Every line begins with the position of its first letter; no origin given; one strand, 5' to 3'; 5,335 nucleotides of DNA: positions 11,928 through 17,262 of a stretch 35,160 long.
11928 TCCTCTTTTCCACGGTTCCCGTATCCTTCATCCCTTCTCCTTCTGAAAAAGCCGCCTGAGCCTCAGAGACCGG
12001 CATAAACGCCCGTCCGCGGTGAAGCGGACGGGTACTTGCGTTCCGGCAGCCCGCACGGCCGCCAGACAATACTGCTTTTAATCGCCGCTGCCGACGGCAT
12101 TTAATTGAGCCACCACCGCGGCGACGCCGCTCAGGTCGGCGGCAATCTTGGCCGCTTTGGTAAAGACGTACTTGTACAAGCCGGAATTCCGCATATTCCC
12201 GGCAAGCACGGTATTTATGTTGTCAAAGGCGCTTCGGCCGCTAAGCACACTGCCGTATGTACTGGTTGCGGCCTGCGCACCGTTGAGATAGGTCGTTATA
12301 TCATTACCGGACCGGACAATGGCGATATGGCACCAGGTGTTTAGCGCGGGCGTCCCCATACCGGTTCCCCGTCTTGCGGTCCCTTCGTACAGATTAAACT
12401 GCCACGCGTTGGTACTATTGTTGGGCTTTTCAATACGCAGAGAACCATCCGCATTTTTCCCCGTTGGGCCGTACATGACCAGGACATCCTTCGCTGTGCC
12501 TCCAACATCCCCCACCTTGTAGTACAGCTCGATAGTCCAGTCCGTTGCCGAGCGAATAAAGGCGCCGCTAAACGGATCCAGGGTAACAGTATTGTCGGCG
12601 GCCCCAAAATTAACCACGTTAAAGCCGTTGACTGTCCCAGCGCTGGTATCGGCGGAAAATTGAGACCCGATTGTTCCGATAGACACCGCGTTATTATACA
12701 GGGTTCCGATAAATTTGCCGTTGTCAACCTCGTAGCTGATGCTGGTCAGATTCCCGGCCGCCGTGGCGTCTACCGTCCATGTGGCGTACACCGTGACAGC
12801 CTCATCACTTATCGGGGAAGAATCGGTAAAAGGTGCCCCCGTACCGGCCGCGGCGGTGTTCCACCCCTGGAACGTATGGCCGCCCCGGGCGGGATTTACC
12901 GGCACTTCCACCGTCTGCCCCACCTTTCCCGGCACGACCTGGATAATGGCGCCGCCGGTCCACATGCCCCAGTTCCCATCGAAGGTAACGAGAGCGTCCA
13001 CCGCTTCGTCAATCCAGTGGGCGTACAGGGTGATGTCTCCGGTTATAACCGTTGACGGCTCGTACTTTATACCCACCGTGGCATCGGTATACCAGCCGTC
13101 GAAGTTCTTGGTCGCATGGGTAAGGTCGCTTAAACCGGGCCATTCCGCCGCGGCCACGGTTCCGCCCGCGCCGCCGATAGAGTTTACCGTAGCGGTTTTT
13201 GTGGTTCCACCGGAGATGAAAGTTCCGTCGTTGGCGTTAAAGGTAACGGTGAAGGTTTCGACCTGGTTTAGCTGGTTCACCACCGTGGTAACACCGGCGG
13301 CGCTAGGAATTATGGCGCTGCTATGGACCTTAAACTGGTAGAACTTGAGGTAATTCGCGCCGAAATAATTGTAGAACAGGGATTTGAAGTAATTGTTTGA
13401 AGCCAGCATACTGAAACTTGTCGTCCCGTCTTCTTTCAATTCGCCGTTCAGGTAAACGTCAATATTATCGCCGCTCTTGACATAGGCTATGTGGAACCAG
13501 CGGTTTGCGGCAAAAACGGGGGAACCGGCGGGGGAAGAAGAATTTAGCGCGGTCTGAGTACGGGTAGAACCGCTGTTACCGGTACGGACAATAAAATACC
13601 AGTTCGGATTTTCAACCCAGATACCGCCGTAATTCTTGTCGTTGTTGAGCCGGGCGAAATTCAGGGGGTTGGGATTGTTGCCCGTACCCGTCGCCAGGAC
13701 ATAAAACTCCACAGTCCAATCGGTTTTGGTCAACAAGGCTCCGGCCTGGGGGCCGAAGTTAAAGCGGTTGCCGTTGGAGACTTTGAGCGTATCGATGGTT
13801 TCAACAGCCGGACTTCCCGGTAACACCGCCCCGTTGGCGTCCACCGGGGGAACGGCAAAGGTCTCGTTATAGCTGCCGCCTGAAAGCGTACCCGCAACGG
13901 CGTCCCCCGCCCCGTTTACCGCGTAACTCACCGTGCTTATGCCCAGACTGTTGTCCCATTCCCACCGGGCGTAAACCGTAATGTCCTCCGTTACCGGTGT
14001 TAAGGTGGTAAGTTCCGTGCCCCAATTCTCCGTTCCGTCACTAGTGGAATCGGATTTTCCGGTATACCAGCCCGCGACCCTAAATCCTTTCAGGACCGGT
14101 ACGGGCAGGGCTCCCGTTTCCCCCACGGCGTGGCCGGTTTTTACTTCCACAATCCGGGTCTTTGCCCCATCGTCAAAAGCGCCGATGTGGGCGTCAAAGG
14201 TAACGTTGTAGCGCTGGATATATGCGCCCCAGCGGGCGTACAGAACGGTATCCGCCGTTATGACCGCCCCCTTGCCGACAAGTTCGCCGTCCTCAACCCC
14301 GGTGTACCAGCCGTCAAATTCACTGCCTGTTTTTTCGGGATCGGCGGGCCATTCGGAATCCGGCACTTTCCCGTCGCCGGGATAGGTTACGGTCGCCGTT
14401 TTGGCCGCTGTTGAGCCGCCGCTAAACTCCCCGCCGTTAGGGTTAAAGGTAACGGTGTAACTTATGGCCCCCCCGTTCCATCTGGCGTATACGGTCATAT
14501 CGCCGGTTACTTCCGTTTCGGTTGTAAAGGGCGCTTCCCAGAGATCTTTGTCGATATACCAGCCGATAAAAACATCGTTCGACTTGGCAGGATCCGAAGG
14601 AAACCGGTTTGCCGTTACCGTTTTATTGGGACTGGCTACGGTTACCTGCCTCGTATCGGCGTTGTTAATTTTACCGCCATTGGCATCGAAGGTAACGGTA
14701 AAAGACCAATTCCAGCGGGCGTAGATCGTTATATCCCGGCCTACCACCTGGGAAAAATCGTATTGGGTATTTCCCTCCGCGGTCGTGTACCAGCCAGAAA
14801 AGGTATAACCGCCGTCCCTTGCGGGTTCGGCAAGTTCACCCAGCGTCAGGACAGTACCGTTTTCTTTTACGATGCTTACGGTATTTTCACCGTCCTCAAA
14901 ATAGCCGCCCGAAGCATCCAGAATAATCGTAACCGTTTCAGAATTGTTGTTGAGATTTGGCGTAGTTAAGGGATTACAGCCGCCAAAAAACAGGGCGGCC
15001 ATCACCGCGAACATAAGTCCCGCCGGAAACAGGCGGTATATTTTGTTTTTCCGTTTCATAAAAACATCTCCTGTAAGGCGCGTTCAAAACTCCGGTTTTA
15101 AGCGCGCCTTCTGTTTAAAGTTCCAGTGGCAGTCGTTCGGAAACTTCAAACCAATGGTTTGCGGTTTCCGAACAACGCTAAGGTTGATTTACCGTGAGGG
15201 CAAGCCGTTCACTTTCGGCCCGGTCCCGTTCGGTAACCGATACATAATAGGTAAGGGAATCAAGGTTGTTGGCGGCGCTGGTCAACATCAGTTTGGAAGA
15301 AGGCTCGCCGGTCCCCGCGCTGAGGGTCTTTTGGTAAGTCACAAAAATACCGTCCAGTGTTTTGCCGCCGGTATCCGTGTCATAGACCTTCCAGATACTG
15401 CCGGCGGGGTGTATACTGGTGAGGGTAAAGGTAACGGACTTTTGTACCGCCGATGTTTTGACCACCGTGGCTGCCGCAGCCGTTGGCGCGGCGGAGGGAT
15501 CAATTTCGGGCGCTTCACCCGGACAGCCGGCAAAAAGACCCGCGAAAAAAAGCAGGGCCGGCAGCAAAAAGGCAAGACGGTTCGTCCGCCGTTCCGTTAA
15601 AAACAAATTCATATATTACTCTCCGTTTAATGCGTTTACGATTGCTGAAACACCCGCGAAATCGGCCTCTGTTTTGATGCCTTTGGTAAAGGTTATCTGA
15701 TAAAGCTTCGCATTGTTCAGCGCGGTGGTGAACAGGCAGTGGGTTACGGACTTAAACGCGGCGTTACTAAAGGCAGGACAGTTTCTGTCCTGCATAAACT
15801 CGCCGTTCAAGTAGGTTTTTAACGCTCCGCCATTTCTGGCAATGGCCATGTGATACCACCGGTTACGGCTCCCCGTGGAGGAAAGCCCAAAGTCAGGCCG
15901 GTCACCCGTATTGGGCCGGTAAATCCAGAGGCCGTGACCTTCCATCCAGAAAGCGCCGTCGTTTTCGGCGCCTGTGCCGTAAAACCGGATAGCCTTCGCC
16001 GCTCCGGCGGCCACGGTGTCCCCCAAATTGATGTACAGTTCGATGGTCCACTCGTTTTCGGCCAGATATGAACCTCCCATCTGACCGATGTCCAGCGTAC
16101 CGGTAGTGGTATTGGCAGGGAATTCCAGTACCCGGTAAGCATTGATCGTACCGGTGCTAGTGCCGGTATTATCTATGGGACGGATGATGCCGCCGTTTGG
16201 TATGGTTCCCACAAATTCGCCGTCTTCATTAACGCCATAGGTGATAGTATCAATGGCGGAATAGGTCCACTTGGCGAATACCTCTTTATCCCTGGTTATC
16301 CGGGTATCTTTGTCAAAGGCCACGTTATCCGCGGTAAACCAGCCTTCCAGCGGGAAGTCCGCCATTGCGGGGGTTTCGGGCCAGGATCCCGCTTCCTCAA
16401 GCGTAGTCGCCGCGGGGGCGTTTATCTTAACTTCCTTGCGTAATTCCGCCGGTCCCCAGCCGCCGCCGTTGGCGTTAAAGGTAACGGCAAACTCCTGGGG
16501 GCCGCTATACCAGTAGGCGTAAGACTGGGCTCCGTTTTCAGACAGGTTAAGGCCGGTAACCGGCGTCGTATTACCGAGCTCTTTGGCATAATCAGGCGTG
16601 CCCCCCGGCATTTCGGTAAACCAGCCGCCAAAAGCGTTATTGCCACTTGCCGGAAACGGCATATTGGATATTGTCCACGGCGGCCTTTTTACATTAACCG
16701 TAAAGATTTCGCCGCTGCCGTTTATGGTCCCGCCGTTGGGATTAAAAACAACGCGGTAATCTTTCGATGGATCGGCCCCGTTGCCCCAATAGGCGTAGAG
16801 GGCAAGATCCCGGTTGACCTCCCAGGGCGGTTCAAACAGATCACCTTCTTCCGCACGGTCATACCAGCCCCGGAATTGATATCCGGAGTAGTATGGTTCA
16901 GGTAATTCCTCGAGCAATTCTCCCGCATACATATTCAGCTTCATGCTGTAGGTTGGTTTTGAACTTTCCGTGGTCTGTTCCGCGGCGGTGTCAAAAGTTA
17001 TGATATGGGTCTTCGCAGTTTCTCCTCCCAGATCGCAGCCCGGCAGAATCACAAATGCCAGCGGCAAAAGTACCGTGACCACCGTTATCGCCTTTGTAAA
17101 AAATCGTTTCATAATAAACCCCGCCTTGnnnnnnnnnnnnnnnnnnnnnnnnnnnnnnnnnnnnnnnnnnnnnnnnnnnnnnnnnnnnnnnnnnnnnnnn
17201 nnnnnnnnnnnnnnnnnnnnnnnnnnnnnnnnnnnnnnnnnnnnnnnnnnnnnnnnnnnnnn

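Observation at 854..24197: Sixteen-gene, single-strand polysaccharide-utilisation locus of non-Sus design in a spirochaete-like genome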

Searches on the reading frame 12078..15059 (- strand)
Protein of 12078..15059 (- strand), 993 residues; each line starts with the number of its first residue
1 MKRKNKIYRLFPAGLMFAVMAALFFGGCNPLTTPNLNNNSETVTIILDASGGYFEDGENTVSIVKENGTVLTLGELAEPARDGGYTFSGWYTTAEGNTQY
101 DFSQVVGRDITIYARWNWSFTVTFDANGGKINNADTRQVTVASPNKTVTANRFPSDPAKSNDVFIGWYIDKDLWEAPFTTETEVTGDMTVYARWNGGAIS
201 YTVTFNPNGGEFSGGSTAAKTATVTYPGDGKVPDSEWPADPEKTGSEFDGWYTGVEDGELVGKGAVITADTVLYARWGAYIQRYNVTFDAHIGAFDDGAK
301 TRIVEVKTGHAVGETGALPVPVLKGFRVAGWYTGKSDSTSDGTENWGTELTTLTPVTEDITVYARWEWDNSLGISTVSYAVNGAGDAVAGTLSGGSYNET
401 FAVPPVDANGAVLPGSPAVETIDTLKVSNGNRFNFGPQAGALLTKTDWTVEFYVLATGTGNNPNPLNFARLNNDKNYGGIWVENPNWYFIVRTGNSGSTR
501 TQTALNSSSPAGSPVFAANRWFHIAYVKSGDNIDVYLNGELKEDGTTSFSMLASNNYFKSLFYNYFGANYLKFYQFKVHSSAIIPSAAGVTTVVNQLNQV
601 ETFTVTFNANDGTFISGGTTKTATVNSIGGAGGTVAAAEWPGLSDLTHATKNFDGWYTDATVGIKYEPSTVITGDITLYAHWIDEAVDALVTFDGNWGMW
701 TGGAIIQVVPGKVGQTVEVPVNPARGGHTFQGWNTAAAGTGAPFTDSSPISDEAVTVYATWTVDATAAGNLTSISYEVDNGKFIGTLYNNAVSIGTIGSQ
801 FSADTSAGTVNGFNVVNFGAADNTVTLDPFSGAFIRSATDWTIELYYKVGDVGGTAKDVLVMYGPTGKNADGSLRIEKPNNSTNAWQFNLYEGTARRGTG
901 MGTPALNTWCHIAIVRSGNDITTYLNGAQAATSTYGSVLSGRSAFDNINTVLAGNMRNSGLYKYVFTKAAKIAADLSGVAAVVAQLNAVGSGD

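Call 6: search_protein_families(library=pfam, proteins=[window:12078-15059:-], max_evalue=0.01)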
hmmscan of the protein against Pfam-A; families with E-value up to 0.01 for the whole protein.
window:12078-15059:- (993 aa): 3 families
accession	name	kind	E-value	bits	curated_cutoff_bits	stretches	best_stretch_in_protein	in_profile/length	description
PF09479.16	Flg_new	-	1.5e-56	188.8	27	6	120-192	1-64/65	Listeria-Bacteroides repeat domain (List_Bact_rpt)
PF13385.13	Laminin_G_3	-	2.6e-15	57.3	27.6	2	837-940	15-112/151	Concanavalin A-like lectin/glucanases superfamily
PF06439.18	3keto-disac_hyd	-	0.00066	20.2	26.8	0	483-544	109-150/187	3-keto-disaccharide hydrolase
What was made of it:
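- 12078..15059 (-): g9: 993-aa lipoprotein with six Flg_new repeats and two LamG domains; putative glycan-binding protein. Pfam Flg_new 188.8 bits over 6 stretches and Laminin_G_3 57.3 bits over 2 stretches (call 6).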

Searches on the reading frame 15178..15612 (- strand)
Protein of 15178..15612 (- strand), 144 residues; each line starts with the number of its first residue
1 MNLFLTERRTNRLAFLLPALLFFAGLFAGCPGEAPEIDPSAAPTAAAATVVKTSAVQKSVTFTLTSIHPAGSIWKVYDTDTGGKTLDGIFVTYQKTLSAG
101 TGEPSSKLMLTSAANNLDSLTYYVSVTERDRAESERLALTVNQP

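Call 6: search_protein_families(library=pfam, proteins=[window:15178-15612:-], max_evalue=0.01)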
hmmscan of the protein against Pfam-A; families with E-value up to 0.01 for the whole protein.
window:15178-15612:- (144 aa): 0 families
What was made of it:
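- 15178..15612 (-): g10: 144-aa lipoprotein with a single Ig-like domain. No Pfam match (call 6).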

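Call 29: search_protein_families(library=ncbifam, proteins=[window:15178-15612:-], max_evalue=0.01)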
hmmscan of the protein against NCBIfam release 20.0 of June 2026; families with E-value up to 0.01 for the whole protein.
window:15178-15612:- (144 aa): 1 family
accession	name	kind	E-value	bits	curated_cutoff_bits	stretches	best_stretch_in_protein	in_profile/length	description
NF058595.1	invert_tail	domain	0.0035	17.7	37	1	7-65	49-111/113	lipo-invert putative C-terminal anchoring domain-containing protein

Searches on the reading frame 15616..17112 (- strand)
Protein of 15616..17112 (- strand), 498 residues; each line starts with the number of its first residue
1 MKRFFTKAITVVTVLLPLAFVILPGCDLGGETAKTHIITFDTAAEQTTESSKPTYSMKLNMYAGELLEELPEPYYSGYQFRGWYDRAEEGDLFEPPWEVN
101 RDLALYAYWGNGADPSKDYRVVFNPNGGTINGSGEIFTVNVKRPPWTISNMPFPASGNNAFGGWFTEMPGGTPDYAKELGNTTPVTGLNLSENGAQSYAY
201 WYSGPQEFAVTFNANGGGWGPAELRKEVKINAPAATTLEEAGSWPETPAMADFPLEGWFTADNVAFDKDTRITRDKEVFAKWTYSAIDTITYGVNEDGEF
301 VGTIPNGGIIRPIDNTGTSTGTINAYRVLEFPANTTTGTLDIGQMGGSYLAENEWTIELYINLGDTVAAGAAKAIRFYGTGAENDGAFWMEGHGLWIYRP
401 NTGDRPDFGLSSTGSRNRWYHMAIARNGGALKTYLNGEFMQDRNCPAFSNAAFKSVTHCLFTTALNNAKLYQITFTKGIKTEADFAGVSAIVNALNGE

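Call 6: search_protein_families(library=pfam, proteins=[window:15616-17112:-], max_evalue=0.01)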
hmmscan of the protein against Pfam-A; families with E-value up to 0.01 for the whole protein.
window:15616-17112:- (498 aa): 2 families
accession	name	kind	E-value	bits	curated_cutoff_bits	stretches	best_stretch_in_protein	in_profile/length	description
PF09479.16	Flg_new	-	4.8e-16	59.1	27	2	38-107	3-64/65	Listeria-Bacteroides repeat domain (List_Bact_rpt)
PF13385.13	Laminin_G_3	-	6.3e-08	33.3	27.6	1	348-445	12-107/151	Concanavalin A-like lectin/glucanases superfamily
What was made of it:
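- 15616..17112 (-): g11: 498-aa lipoprotein with Flg_new repeats and a LamG domain. Pfam Flg_new 59.1 bits and Laminin_G_3 33.3 bits (call 6).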
